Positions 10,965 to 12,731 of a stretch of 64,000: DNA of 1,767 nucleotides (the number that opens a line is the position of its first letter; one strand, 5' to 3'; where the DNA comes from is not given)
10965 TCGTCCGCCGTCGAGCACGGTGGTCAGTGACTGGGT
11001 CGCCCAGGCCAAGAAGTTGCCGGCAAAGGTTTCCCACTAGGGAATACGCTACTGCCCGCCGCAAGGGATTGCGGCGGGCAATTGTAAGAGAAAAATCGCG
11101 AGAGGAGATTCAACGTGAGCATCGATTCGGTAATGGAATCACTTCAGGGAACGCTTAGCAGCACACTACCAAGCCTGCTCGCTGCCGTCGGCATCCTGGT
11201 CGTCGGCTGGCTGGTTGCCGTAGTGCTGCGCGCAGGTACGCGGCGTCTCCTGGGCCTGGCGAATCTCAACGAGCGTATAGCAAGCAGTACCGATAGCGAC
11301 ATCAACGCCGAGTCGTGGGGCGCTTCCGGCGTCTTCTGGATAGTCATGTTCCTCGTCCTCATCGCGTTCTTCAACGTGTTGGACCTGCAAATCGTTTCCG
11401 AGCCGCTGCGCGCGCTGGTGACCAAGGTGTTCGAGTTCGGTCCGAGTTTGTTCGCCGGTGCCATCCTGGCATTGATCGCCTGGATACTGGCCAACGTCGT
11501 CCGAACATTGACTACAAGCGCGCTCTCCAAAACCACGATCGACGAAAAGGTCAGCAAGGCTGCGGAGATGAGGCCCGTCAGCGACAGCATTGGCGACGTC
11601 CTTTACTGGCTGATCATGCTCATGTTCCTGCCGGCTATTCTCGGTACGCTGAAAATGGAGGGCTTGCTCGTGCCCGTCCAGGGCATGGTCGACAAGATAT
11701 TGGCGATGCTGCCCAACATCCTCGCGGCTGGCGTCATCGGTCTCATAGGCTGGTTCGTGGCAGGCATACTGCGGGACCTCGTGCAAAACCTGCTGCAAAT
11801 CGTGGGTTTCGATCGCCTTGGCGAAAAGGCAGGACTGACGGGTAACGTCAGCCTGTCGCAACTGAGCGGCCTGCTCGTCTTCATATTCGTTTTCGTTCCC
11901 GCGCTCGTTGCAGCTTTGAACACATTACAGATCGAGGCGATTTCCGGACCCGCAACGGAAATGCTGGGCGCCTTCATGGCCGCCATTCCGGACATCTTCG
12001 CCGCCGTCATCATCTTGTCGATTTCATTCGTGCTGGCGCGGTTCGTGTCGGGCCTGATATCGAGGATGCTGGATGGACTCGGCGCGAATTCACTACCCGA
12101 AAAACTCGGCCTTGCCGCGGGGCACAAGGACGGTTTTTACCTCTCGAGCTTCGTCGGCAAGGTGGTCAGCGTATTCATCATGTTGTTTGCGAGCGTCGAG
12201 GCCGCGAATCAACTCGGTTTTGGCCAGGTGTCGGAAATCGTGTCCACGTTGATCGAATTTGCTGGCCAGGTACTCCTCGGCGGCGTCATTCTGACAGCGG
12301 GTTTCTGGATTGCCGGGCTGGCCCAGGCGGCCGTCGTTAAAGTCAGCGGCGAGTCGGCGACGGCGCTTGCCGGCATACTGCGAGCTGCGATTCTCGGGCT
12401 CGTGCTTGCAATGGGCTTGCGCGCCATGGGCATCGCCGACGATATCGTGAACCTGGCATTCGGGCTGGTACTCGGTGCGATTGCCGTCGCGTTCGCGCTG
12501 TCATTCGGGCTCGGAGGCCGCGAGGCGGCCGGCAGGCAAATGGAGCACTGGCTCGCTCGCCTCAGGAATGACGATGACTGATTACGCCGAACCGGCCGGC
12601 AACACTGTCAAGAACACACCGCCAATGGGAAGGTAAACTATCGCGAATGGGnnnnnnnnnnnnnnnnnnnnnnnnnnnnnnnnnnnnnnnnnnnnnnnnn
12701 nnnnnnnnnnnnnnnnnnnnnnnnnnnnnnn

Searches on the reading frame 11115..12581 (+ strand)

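Call 30: search_protein_families(library=pfam, proteins=[window:11115-12581:+], max_evalue=0.001)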
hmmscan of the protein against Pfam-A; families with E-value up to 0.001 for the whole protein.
window:11115-12581:+ (488 aa): 1 family
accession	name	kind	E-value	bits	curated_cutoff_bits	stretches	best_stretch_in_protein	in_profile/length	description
PF05552.17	MS_channel_1st_1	-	4.3e-46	155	22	4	187-235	2-50/50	Mechanosensitive ion channel, conserved TM helix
